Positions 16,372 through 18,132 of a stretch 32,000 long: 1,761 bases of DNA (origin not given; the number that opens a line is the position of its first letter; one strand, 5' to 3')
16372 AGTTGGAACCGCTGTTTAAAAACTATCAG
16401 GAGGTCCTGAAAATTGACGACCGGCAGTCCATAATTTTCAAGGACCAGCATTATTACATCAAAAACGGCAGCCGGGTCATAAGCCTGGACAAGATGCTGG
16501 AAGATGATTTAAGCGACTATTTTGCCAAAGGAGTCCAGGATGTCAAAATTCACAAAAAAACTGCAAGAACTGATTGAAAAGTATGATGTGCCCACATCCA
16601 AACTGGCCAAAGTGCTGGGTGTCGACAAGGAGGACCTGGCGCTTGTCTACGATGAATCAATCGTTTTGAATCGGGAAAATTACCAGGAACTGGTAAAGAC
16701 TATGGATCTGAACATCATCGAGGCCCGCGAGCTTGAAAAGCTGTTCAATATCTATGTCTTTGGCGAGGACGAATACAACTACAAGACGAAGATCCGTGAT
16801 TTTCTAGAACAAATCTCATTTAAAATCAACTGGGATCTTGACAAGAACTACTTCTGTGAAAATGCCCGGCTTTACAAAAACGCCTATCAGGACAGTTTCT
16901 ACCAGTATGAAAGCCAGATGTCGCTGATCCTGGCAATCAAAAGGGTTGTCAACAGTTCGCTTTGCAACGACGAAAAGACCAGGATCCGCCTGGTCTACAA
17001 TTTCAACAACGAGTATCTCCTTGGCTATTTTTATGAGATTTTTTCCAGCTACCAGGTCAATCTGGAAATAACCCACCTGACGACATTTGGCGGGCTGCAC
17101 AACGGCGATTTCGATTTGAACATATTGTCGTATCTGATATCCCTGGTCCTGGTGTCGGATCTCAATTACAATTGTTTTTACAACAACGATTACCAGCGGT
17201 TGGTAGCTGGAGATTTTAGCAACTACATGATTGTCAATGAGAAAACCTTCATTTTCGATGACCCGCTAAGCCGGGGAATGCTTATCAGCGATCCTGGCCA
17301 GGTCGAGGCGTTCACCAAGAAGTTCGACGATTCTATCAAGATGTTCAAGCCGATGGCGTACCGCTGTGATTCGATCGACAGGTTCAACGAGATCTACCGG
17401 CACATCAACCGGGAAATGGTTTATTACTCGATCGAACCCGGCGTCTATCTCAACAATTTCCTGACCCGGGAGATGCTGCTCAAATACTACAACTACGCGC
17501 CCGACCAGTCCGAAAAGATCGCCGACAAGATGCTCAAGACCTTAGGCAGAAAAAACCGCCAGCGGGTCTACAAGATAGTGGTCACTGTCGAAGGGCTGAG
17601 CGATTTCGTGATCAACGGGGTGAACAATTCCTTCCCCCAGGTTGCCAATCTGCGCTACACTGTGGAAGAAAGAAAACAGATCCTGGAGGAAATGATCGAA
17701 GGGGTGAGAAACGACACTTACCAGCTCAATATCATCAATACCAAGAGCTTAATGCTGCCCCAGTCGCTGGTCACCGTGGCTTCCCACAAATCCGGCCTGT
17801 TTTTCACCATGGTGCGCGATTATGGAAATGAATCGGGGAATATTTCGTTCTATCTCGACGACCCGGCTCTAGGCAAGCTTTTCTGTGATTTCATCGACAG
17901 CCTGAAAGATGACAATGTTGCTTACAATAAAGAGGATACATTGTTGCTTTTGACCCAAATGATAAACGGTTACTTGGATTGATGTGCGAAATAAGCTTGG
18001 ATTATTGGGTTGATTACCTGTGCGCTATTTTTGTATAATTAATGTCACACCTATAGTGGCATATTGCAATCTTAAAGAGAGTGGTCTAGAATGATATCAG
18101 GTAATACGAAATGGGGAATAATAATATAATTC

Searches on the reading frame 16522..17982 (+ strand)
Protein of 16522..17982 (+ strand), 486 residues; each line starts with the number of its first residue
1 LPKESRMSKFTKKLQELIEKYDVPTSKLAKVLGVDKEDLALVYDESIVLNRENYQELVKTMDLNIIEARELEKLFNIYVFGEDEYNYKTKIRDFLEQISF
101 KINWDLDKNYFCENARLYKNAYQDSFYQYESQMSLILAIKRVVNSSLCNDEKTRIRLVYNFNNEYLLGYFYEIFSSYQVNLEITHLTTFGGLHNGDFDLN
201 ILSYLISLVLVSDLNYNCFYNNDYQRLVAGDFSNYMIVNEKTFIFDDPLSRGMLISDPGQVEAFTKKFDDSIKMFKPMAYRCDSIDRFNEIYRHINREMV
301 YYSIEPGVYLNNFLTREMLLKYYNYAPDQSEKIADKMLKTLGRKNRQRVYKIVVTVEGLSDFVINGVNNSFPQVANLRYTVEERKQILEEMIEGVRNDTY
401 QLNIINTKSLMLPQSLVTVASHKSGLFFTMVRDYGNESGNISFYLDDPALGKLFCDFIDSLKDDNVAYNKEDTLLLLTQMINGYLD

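Call 3: search_protein_families(library=pfam, proteins=[window:16522-17982:+], max_evalue=1)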
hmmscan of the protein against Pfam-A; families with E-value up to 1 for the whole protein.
window:16522-17982:+ (486 aa): 1 family
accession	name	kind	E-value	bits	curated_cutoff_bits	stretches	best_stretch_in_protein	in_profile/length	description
PF20317.4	HTH_60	-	0.00074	20.3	24.1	1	9-96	5-81/140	Helix-turn-helix domain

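Call 4: search_protein_families(library=ncbifam, proteins=[window:16522-17982:+], max_evalue=1)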
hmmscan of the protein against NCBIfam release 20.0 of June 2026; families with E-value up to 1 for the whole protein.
window:16522-17982:+ (486 aa): 1 family
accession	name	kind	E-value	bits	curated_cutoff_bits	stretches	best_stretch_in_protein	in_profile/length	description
TIGR03883.1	DUF2342_F420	subfamily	0.054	12.6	171.35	1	324-386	215-278/346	uncharacterized protein, coenzyme F420 biosynthesis associated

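Call 12: search_solved_structures(query=window:16522-17982:+, max_evalue=1)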
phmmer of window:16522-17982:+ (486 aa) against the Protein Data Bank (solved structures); distinct sequences matched with E-value up to 1: 2.
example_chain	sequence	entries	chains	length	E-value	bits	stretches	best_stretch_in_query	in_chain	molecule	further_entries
4qtz_A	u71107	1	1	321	0.85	11.7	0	326-400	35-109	Dihydroflavonol-4-reductase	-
4quk_A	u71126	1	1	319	0.86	11.6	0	326-400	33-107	Dihydroflavonol-4-reductase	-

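Call 14: find_encoding_contigs(protein=window:16522-17982:+, flank=10000, max_places=10)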
Protein window:16522-17982:+ (486 aa): no gene with exactly this product is on record in the collection.

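Call 16: find_encoding_contigs(protein=window:16540-17982:+, flank=10000, max_places=10)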
Protein window:16540-17982:+ (480 aa): 12 contigs read that carry it; 10 places shown.
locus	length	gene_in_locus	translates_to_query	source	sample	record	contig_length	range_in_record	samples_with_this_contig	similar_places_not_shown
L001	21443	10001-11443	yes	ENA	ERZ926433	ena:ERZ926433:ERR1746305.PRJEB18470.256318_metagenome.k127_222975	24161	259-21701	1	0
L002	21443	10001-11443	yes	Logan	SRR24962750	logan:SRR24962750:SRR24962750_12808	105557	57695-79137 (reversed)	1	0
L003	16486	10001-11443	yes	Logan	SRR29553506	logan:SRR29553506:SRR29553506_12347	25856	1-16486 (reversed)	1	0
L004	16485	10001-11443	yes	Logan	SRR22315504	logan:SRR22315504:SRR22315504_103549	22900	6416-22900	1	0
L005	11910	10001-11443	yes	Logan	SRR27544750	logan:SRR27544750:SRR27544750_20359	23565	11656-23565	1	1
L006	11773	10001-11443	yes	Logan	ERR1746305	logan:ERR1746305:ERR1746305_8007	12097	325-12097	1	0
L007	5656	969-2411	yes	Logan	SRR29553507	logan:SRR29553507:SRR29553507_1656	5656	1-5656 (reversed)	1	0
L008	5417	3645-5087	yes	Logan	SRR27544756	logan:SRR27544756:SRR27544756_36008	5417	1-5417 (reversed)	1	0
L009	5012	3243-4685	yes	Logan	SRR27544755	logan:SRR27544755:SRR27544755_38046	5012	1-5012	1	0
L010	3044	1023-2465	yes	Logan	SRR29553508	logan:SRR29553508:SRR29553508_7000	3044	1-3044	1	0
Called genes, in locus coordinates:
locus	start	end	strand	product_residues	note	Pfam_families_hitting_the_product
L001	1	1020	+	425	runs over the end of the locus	?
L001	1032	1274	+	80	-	-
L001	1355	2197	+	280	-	PF01418:HTH_6, PF01380:SIS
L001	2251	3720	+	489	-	PF00232:Glyco_hydro_1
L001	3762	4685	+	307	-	PF03547:Mem_trans, PF01758:SBF (weak)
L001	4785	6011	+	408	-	PF02073:Peptidase_M29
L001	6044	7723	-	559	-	PF13181:TPR_8 (faint), PF13424:TPR_12 (faint), PF07719:TPR_2 (faint)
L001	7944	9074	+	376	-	PF12844:HTH_19 (weak), PF13443:HTH_26, PF13560:HTH_31 (weak)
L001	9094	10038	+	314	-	-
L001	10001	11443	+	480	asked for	-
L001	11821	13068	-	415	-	PF18435:EstA_Ig_like, PF02230:Abhydrolase_2 (faint)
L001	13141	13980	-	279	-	PF02311:AraC_binding (faint), PF07883:Cupin_2, PF00165:HTH_AraC (weak), PF12833:HTH_18, PF00165:HTH_AraC (weak)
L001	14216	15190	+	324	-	PF00534:Glycos_transf_1 (faint), PF13692:Glyco_trans_1_4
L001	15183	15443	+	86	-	-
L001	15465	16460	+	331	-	-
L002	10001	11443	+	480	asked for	-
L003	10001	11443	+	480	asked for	-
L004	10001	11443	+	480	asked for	-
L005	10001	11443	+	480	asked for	-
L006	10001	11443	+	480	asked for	-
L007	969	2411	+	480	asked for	-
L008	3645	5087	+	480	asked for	-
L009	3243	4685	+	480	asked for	-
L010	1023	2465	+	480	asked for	-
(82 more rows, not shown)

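Call 18: find_homologous_proteins(query=window:16540-17982:+, max_evalue=0.001)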
Query window:16540-17982:+ (480 aa): 5 proteins with E <= 0.001 among 8000 candidates.
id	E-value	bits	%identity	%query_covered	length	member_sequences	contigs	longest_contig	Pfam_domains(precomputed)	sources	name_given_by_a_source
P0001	0.0e+0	1058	100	100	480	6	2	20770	-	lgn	-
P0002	6.7e-242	821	75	100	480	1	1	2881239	-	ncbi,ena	-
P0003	2.1e-238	810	75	100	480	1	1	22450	-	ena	-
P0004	1.5e-228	777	73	100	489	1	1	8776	-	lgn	-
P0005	3.9e-135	469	44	100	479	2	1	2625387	-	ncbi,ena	-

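Call 19: find_encoding_contigs(protein=P0002, flank=10000, max_places=3)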
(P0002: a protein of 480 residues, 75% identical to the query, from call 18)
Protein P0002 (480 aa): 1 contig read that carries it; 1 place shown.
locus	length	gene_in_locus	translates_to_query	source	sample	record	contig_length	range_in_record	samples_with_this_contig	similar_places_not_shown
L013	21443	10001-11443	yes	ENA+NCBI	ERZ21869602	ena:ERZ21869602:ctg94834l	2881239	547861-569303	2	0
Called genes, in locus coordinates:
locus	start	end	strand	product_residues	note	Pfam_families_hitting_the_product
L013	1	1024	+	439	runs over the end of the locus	PF02378:PTS_EIIC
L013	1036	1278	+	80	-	-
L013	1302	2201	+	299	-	PF01418:HTH_6, PF01380:SIS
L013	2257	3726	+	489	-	PF00232:Glyco_hydro_1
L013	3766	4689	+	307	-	PF03547:Mem_trans, PF01758:SBF (weak)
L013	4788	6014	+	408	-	PF02073:Peptidase_M29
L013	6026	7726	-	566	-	PF13424:TPR_12 (faint)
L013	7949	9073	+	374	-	PF01381:HTH_3 (weak), PF12844:HTH_19, PF13443:HTH_26 (weak), PF13560:HTH_31 (weak)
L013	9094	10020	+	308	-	-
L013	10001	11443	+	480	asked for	-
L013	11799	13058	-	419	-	PF00561:Abhydrolase_1 (faint), PF12146:Hydrolase_4 (faint), PF18435:EstA_Ig_like (weak), PF02230:Abhydrolase_2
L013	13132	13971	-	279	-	PF02311:AraC_binding (weak), PF07883:Cupin_2 (weak), PF12833:HTH_18, PF00165:HTH_AraC (weak)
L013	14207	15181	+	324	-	PF13524:Glyco_trans_1_2 (faint), PF00534:Glycos_transf_1 (weak), PF13692:Glyco_trans_1_4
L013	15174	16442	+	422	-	-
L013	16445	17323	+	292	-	PF00483:NTP_transferase, PF12804:NTP_transf_3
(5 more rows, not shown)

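Call 20: find_encoding_contigs(protein=P0005, flank=10000, max_places=3)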
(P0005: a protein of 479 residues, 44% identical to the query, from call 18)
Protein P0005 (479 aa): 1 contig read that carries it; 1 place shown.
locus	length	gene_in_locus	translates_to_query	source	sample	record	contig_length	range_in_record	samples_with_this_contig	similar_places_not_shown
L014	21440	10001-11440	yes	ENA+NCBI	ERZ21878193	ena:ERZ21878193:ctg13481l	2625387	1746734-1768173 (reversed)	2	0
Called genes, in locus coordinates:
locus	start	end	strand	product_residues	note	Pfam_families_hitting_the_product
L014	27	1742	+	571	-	PF01979:Amidohydro_1, PF07969:Amidohydro_3, PF13382:Adenine_deam_C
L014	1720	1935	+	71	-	-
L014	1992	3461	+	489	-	PF00232:Glyco_hydro_1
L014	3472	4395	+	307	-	PF03547:Mem_trans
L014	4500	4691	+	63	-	PF20037:DUF6440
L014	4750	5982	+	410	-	PF02073:Peptidase_M29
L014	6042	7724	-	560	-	-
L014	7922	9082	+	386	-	PF13443:HTH_26 (weak), PF13560:HTH_31 (weak)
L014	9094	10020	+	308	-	-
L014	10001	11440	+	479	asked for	-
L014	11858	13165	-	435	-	PF18435:EstA_Ig_like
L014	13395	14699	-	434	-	PF18435:EstA_Ig_like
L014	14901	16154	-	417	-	PF02230:Abhydrolase_2 (weak)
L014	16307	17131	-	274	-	PF07883:Cupin_2 (weak), PF00165:HTH_AraC (weak), PF12833:HTH_18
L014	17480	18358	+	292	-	PF00483:NTP_transferase, PF12804:NTP_transf_3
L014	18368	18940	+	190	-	PF00908:dTDP_sugar_isom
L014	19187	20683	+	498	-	-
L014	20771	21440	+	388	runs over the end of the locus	PF01210:NAD_Gly3P_dh_N (weak), PF03721:UDPG_MGDP_dh_N, PF00984:UDPG_MGDP_dh, PF03720:UDPG_MGDP_dh_C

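Call 29: find_encoding_contigs(protein=P0003, flank=10000, max_places=3)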
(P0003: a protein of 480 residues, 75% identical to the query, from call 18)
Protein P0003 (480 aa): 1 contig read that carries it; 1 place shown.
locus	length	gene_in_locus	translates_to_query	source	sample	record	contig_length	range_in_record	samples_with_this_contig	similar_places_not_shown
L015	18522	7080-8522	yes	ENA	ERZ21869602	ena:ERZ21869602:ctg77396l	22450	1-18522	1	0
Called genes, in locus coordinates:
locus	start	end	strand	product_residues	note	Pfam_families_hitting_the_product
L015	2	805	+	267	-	?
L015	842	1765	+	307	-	PF03547:Mem_trans, PF01758:SBF (weak)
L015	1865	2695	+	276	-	PF02073:Peptidase_M29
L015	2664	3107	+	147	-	PF02073:Peptidase_M29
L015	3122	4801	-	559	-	PF13424:TPR_12 (faint)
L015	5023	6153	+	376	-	PF12844:HTH_19 (faint), PF13443:HTH_26, PF13560:HTH_31 (weak)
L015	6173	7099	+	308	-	-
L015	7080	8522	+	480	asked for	-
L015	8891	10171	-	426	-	PF00561:Abhydrolase_1 (faint), PF02230:Abhydrolase_2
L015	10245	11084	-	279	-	PF02311:AraC_binding (weak), PF07883:Cupin_2, PF12833:HTH_18, PF00165:HTH_AraC (weak)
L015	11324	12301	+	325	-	PF00534:Glycos_transf_1 (weak), PF13692:Glyco_trans_1_4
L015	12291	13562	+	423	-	-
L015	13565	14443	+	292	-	PF00483:NTP_transferase, PF12804:NTP_transf_3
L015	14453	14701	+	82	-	PF00908:dTDP_sugar_isom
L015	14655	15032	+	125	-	PF00908:dTDP_sugar_isom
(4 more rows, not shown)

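Call 30: find_encoding_contigs(protein=P0004, flank=10000, max_places=3)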
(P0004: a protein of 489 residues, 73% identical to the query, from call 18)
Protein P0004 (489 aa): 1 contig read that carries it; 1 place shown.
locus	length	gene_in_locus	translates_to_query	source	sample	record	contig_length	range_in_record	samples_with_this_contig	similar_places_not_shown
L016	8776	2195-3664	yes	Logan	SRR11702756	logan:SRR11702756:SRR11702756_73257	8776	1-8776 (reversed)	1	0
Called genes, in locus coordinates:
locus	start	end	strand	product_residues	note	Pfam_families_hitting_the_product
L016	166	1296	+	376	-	PF12844:HTH_19 (faint), PF13443:HTH_26, PF13560:HTH_31 (weak)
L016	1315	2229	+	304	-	-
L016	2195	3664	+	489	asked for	-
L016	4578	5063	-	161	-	-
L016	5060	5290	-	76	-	-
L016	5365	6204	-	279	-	PF02311:AraC_binding (weak), PF07883:Cupin_2, PF12833:HTH_18, PF00165:HTH_AraC (weak)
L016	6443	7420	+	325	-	PF00534:Glycos_transf_1, PF13692:Glyco_trans_1_4, PF13524:Glyco_trans_1_2 (weak)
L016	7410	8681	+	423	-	-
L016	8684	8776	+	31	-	?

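Call 37: predict_structure(alignment_id=A1)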
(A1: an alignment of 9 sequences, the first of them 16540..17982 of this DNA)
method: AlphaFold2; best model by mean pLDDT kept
length: 480 residues; sequences in the alignment: 9
mean_pLDDT: 54.5   pTM: 0.40
mean pLDDT of the five models: 54.5, 45.1, 42.9, 42.9, 42.9
residues with pLDDT >= 90: 0; 70-90: 156; 50-70: 74; < 50: 250
segments of 3 or more residues with pLDDT < 50: 81-104, 186-206, 217-225, 273-375, 377-380, 384-440, 455-480
pLDDT, mean of each block of 10 residues (from residue 1): 83 86 84 81 82 84 82 65 42 33 48 57 80 81 77 71 66 72 49 41 52 57 57 85 78 81 73 39 33 25 34 40 43 32 25 28 28 46 48 34 27 43 35 37 54 48 37 31
secondary structure, 60 per line:
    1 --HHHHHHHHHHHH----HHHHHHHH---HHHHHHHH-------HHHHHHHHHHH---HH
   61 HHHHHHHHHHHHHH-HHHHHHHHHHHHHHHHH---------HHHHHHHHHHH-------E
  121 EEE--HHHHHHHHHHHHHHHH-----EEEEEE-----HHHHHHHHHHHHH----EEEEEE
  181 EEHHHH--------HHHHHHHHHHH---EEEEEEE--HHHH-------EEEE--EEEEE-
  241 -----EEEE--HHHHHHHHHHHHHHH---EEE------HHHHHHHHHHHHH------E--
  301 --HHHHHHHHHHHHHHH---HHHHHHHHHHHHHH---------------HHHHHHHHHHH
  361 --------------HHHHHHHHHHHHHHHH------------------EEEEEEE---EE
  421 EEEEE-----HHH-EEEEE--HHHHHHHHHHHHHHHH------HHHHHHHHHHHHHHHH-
elements in order: H3-14 H19-26 H30-37 H45-55 H59-74 H76-92 H102-112 E120-123 H126-141 E147-152 H158-170 E175-182 H183-186 H195-205 E209-215 H218-221 E229-232 E235-239 E246-249 H252-266 E270-272 H279-291 H303-317 H321-334 H350-360 H375-390 E409-415 E419-425 E435-439 H442-457 H464-479

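Call 39: search_protein_representatives(alignment_id=A1)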
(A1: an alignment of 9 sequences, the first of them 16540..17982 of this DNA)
Query: 9 sequences, 479 profile positions. Proteins with E-value up to 0.001 (for the whole library): 993; up to 1e-10: 451; up to 1e-30: 11. The best 150 are listed.
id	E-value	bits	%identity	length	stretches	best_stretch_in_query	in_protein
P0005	1.2e-219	746.7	-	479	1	1-479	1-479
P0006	8.3e-135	466.9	-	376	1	1-393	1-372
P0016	1.0e-54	202.8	-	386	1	1-289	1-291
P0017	2.0e-45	172.2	-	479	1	1-477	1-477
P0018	1.2e-41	159.7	-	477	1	1-475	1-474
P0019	2.0e-39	152.4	-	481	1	1-476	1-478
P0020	2.2e-38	149.0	-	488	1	1-478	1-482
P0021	1.1e-36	143.4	-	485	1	1-474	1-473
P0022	1.7e-35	139.5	-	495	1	1-478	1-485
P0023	1.5e-32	129.7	-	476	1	1-476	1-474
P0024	3.5e-31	125.2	-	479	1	1-476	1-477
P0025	1.4e-30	123.2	-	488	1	1-476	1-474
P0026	4.7e-30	121.5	-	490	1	1-475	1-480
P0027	4.9e-30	121.4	-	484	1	1-475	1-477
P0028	5.3e-30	121.3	-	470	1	1-476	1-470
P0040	9.7e-27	110.6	-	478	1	1-472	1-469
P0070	9.1e-23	97.4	-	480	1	1-478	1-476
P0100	7.5e-21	91.1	-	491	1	1-475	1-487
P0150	8.6e-19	84.3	-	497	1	4-474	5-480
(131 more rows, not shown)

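Call 40: search_protein_families(library=pfam, proteins=[P0016, P0017, P0018, P0019, P0020, P0025, P0040, P0070, P0100, P0150], max_evalue=0.01)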
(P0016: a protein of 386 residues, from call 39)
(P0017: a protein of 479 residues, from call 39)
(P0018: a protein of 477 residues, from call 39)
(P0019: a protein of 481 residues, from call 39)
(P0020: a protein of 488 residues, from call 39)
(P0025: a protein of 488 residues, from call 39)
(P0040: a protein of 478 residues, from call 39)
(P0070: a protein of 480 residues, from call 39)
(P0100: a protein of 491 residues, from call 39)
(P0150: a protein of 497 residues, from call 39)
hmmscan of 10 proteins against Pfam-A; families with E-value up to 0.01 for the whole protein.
P0016 (386 aa): 5 families
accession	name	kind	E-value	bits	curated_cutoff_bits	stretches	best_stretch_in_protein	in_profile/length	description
PF13560.12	HTH_31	-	4.9e-06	27.2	27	1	13-58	11-57/64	Helix-turn-helix domain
PF13443.12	HTH_26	-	1.1e-05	26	22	1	8-57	2-52/63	Cro/C1-type HTH DNA-binding domain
PF13412.12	HTH_24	-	5.6e-05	23.1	21.9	1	7-37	8-38/48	Winged helix-turn-helix DNA-binding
PF01381.28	HTH_3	-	0.00019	21.8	23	1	15-58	8-51/55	Helix-turn-helix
PF12844.13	HTH_19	-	0.00096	19.5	30.2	1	14-58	10-54/64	Helix-turn-helix domain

P0017 (479 aa): 2 families
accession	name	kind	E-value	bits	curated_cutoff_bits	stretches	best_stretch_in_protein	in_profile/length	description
PF12844.13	HTH_19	-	0.00044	20.5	30.2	1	7-59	3-55/64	Helix-turn-helix domain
PF13560.12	HTH_31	-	0.002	18.8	27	1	13-61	11-60/64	Helix-turn-helix domain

P0018 (477 aa): 0 families

P0019 (481 aa): 1 family
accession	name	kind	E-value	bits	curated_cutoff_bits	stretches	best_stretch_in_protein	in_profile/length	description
PF13560.12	HTH_31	-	0.0025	18.5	27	1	4-64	2-63/64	Helix-turn-helix domain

P0020 (488 aa): 0 families

P0025 (488 aa): 3 families
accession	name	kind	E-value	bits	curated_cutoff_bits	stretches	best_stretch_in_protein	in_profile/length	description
PF13443.12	HTH_26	-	1.3e-06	29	22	1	8-58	2-53/63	Cro/C1-type HTH DNA-binding domain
PF13560.12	HTH_31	-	0.00011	22.8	27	1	4-65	2-64/64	Helix-turn-helix domain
PF01381.28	HTH_3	-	0.00033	21.1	23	1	20-56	13-49/55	Helix-turn-helix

P0040 (478 aa): 1 family
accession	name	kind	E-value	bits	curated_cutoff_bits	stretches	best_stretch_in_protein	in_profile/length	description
PF13560.12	HTH_31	-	0.0015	19.3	27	1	6-64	4-63/64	Helix-turn-helix domain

P0070 (480 aa): 0 families

P0100 (491 aa): 0 families

P0150 (497 aa): 2 families
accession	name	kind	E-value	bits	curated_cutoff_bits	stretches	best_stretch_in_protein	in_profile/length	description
PF13560.12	HTH_31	-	0.00031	21.4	27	1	5-63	2-60/64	Helix-turn-helix domain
PF13443.12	HTH_26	-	0.002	18.7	22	1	14-58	7-51/63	Cro/C1-type HTH DNA-binding domain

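Call 41: search_protein_families(library=ncbifam, proteins=[P0016, P0017, P0018, P0019, P0020, P0025, P0040, P0070, P0100, P0150], max_evalue=0.01)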
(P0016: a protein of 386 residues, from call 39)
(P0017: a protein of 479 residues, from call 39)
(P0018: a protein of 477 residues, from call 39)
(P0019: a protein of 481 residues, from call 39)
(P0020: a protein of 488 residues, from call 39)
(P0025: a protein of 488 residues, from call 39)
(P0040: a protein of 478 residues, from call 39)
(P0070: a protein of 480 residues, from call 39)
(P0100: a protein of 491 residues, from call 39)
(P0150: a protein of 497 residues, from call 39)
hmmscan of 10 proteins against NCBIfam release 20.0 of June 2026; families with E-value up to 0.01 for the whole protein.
P0016 (386 aa): 3 families
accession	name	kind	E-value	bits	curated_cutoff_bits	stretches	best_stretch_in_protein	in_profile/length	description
NF038310.1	lysogeny_AimR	equivalog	1.5e-06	27.5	70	1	8-64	1-59/365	AimR family lysis-lysogeny pheromone receptor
TIGR02607.1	antidote_HigA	equivalog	0.0018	18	47.7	1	7-45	11-49/81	HigA family addiction module antitoxin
NF002773.0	PRK02866.1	subfamily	0.0087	16.1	150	0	6-77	8-79/147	cyanase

P0017 (479 aa): 1 family
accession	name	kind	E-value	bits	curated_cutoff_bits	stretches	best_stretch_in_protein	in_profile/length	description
TIGR02684.1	dnstrm_HI1420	hypoth_equivalog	0.0014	18.8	53.7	1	17-57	44-84/89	addiction module antidote protein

P0018 (477 aa): 0 families

P0019 (481 aa): 0 families

P0020 (488 aa): 0 families

P0025 (488 aa): 1 family
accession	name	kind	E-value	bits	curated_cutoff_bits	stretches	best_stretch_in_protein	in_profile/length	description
NF041951.1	phage_RstR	subfamily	0.0016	18.7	80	1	3-59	2-58/108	RstR family transcriptional repressor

P0040 (478 aa): 0 families

P0070 (480 aa): 0 families

P0100 (491 aa): 0 families

P0150 (497 aa): 0 families

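Call 42: find_encoding_contigs(protein=P0017, flank=8000, max_places=3)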
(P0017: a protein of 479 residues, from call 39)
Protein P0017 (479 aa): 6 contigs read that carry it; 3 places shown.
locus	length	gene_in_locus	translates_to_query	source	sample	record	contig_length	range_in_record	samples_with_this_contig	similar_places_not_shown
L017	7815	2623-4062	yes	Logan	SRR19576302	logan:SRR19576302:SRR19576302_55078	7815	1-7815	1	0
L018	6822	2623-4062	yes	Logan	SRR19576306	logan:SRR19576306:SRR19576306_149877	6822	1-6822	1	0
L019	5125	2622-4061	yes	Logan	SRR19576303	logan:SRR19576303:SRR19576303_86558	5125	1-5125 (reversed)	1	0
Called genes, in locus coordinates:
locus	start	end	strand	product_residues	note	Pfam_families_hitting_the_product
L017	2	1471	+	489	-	?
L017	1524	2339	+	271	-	PF01048:PNP_UDP_1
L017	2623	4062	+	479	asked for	-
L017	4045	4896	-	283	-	PF02311:AraC_binding, PF00165:HTH_AraC, PF12833:HTH_18, PF00165:HTH_AraC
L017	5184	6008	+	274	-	PF00753:Lactamase_B (weak), PF23023:Anti-Pycsar_Apyc1, PF12706:Lactamase_B_2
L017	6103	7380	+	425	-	PF01547:SBP_bac_1, PF13416:SBP_bac_8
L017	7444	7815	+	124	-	?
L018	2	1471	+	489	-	?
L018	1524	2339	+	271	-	PF01048:PNP_UDP_1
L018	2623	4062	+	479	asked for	-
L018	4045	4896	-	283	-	PF02311:AraC_binding, PF00165:HTH_AraC, PF12833:HTH_18, PF00165:HTH_AraC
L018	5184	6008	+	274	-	PF00753:Lactamase_B (weak), PF23023:Anti-Pycsar_Apyc1, PF12706:Lactamase_B_2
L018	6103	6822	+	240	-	?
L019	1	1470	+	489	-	?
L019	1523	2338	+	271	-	PF01048:PNP_UDP_1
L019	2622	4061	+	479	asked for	-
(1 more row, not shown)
